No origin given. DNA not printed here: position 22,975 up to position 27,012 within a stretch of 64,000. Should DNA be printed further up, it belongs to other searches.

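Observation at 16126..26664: cAMP-signalling neighbourhood: two class III cyclases plus a single-domain cNMP receptor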

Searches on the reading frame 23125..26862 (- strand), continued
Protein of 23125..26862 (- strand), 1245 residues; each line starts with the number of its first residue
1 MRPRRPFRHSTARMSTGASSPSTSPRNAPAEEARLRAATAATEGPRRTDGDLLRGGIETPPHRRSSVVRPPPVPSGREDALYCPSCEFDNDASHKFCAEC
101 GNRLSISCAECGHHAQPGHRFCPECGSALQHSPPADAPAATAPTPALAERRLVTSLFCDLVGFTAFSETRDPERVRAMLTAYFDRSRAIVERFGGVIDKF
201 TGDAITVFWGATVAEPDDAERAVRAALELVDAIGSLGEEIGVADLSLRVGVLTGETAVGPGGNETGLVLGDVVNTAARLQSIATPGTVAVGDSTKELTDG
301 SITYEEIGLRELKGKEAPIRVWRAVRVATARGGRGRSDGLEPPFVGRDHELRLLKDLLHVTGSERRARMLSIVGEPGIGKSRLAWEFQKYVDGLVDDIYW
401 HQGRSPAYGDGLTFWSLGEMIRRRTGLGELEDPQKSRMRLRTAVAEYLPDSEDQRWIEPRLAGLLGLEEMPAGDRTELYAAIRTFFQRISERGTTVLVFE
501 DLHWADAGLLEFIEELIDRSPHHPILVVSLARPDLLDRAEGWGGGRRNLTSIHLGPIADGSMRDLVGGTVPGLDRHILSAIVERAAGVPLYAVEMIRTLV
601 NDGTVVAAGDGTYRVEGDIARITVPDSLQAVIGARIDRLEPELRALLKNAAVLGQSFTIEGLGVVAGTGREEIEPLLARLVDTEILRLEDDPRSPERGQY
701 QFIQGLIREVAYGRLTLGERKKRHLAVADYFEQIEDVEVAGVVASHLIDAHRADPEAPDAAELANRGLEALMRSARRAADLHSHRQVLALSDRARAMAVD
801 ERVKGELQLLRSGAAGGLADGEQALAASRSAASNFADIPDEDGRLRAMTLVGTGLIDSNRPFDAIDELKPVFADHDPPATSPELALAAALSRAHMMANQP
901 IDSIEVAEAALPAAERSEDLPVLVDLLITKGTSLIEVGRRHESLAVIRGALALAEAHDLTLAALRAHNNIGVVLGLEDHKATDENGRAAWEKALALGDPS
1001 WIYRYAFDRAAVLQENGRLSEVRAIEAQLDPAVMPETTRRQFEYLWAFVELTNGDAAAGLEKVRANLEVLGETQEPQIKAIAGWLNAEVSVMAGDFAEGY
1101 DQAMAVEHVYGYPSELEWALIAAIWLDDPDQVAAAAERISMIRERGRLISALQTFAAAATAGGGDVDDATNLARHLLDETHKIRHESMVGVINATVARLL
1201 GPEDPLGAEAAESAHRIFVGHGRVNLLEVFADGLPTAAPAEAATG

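Call 25: search_solved_structures(query=window:23125-26664:-, max_evalue=0.001, show_alignments=3)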
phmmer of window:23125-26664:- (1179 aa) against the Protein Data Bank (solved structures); distinct sequences matched with E-value up to 0.001: 38.
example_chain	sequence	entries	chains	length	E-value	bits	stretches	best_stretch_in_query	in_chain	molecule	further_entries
2w01_A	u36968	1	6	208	3.4e-23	84.8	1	82-260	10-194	ADENYLATE CYCLASE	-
6fht_A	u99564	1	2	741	2.2e-22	82.1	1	83-260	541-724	Bacteriophytochrome,Adenylate cyclase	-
6sir_A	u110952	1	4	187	4.8e-18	67.8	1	80-257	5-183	Nucleotide cyclase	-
5oyh_A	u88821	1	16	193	4.9e-18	67.8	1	83-259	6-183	Nucleotide cyclase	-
3r5g_A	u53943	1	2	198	4.1e-17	64.7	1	83-259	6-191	CyaB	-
6aoa_A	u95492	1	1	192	5.9e-15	57.6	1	83-256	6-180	Bacterio-rhodopsin/guanylyl cyclase 1 fusion protein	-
3mr7_A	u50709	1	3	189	8.4e-15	57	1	82-260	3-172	Adenylate/guanylate cyclase/hydrolase, alpha/beta fold family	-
6ao9_A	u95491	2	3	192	9e-15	56.9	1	83-256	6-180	Bacterio-rhodopsin/guanylyl cyclase 1 fusion protein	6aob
1wc0_A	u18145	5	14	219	3.8e-14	54.9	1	82-254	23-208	ADENYLATE CYCLASE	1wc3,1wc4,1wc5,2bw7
1wc1_A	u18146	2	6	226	4.9e-14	54.5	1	82-254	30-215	ADENYLATE CYCLASE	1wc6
5o5k_A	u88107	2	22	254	2.6e-12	48.8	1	86-258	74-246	Adenylate cyclase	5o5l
4p2m_A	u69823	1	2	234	6e-12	47.6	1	88-276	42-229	Adenylate cyclase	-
4p2x_A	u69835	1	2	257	7.9e-12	47.2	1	88-276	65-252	Adenylate cyclase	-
1yk9_A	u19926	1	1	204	1e-11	46.9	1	88-276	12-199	Adenylate cyclase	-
4p2f_A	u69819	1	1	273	1.1e-11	46.7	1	88-276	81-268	Adenylate cyclase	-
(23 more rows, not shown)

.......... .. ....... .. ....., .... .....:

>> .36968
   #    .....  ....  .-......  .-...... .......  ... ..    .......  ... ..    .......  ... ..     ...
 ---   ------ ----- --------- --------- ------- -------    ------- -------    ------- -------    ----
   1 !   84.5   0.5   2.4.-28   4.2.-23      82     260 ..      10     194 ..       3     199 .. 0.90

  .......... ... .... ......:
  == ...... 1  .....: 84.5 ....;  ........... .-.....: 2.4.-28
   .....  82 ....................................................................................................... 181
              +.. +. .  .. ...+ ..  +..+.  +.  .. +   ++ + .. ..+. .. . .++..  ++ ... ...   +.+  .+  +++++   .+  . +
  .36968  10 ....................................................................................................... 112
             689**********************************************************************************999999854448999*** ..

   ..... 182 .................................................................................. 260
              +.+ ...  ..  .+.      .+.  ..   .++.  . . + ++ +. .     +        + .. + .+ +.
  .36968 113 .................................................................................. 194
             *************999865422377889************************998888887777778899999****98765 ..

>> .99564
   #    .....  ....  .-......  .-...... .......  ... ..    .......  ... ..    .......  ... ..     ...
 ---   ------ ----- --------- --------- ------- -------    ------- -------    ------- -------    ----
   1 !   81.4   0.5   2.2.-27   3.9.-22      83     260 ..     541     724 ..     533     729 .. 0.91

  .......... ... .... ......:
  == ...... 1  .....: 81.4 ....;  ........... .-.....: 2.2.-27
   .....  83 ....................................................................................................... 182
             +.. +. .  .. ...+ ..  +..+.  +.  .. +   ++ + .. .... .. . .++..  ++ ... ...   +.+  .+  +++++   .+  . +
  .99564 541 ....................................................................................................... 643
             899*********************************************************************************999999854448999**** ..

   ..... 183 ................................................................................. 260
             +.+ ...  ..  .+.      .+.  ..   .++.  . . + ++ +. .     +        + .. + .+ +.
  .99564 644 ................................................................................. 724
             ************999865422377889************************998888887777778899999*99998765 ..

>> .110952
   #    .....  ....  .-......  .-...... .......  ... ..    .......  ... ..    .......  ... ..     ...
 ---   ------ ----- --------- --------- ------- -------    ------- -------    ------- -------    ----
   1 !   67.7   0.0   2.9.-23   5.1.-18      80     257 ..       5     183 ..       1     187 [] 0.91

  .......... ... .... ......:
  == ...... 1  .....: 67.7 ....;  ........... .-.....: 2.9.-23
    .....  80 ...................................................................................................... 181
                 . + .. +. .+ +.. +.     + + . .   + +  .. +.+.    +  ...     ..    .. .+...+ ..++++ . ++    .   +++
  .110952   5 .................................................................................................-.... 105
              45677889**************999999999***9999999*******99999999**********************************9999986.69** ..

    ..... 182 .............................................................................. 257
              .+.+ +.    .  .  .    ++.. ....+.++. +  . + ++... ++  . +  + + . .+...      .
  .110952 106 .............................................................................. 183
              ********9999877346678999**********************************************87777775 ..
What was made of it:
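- Closest known: Soluble class III cyclases Cya2. Different: The E-to-K variant used in 6fht is an adenylate cyclase (alignment in call 25).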

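Call 38: find_encoding_contigs(protein=P0008, flank=6000, max_places=3)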
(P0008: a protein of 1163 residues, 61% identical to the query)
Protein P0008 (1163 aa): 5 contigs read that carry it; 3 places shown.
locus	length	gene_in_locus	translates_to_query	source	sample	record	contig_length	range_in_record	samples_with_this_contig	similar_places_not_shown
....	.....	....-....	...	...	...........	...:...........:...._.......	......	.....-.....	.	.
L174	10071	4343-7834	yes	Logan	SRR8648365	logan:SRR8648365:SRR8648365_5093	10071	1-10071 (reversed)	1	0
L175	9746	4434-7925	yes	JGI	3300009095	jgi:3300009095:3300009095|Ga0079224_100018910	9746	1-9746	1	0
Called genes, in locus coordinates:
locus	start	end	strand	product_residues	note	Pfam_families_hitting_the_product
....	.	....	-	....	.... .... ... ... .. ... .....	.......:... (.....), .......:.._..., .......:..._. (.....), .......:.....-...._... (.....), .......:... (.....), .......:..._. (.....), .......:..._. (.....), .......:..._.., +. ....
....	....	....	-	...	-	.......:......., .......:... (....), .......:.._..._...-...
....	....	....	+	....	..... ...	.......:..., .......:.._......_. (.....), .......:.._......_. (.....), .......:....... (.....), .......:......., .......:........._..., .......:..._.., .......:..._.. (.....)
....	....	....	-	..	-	-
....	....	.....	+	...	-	-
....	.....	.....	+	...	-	-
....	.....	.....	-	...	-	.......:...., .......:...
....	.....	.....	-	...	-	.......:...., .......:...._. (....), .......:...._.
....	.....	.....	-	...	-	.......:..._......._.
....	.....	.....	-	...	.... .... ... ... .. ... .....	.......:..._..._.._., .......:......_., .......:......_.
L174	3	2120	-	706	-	?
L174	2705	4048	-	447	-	PF00069:Pkinase, PF01636:APH (weak), PF07714:PK_Tyr_Ser-Thr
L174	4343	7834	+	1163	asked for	PF12773:DZR, PF13240:Zn_Ribbon_1 (faint), PF13248:Zn_ribbon_3 (faint), PF24460:DUF7575 (faint), PF24463:DUF7577, PF00211:Guanylate_cyc, PF13191:AAA_16, PF13401:AAA_22 (faint)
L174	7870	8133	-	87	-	-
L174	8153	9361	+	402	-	-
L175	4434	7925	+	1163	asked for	PF12773:DZR, PF13240:Zn_Ribbon_1 (faint), PF13248:Zn_ribbon_3 (faint), PF24460:DUF7575 (faint), PF24463:DUF7577, PF00211:Guanylate_cyc, PF13191:AAA_16, PF13401:AAA_22 (faint)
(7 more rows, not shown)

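Call 39: find_encoding_contigs(protein=P0009, flank=6000, max_places=2)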
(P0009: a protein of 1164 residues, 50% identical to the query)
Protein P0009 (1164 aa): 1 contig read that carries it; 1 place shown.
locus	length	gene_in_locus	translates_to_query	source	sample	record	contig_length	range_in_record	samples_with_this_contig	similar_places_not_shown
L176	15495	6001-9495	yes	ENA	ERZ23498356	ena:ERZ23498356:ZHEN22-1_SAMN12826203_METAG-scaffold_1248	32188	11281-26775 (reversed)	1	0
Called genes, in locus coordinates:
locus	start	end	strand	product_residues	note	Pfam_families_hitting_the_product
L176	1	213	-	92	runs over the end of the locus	-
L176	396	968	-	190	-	PF00072:Response_reg, PF00196:GerE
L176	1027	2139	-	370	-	PF13581:HATPase_c_2 (weak), PF02518:HATPase_c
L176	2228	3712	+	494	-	PF01757:Acyl_transf_3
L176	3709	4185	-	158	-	PF03848:TehB (weak), PF13489:Methyltransf_23 (weak), PF13649:Methyltransf_25, PF13847:Methyltransf_31 (weak), PF08241:Methyltransf_11, PF08242:Methyltransf_12 (weak)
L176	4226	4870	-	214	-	-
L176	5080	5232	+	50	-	-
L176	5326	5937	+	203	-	PF10517:DM13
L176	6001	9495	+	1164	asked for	PF12773:DZR, PF13240:Zn_Ribbon_1 (weak), PF13248:Zn_ribbon_3 (faint), PF24463:DUF7577 (faint), PF00211:Guanylate_cyc, PF13191:AAA_16, PF28559:TPR_SusR (faint)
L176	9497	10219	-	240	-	-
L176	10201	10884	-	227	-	PF01209:Ubie_methyltran, PF13847:Methyltransf_31, PF08241:Methyltransf_11, PF08242:Methyltransf_12 (weak), PF13649:Methyltransf_25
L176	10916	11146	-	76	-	PF01176:eIF-1a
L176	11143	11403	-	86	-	PF00076:RRM_1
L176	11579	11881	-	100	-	-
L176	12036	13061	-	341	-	PF00756:Esterase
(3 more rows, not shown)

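Call 40: find_encoding_contigs(protein=P0007, flank=6000, max_places=3)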
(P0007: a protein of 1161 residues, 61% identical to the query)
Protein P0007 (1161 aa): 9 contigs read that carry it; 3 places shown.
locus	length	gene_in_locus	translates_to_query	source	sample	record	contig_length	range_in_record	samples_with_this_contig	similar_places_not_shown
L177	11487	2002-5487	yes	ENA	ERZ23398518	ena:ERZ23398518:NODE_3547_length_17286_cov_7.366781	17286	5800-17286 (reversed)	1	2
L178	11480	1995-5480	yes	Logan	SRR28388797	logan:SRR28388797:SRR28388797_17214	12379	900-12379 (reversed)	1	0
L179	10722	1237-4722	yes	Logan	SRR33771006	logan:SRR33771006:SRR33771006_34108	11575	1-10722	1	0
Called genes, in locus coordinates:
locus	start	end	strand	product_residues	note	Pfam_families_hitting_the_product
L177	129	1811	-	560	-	PF00501:AMP-binding, PF13193:AMP-binding_C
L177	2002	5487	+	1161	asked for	PF12773:DZR, PF00211:Guanylate_cyc, PF13191:AAA_16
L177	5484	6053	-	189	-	PF06475:Glycolipid_bind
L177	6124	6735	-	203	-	PF00440:TetR_N, PF17918:TetR_C_15, PF17928:TetR_C_22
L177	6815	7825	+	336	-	PF01073:3Beta_HSD, PF01370:Epimerase, PF05368:NmrA, PF08659:KR (faint), PF13460:NAD_binding_10, PF16363:GDP_Man_Dehyd, PF07993:NAD_binding_4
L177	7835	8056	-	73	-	PF05532:CsbD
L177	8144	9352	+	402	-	PF28507:Rv1828_C (faint), PF16701:Ad_Cy_reg, PF00211:Guanylate_cyc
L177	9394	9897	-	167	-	PF01243:PNPOx_N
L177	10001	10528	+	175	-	PF13302:Acetyltransf_3, PF00583:Acetyltransf_1, PF13673:Acetyltransf_10, PF13508:Acetyltransf_7, PF08445:FR47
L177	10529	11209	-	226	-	PF12697:Abhydrolase_6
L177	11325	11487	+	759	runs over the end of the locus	PF19878:DUF6351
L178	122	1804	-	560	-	PF00501:AMP-binding, PF13193:AMP-binding_C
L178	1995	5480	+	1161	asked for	PF12773:DZR, PF00211:Guanylate_cyc, PF13191:AAA_16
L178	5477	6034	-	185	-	PF06475:Glycolipid_bind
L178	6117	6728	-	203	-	PF00440:TetR_N, PF17918:TetR_C_15, PF17928:TetR_C_22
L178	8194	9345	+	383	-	PF16701:Ad_Cy_reg, PF00211:Guanylate_cyc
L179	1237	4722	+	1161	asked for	PF12773:DZR, PF00211:Guanylate_cyc, PF13191:AAA_16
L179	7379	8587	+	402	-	PF28507:Rv1828_C (faint), PF16701:Ad_Cy_reg, PF00211:Guanylate_cyc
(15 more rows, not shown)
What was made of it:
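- The 50-61% orthologues have convergent, unrelated downstream genes (calls 38-40).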
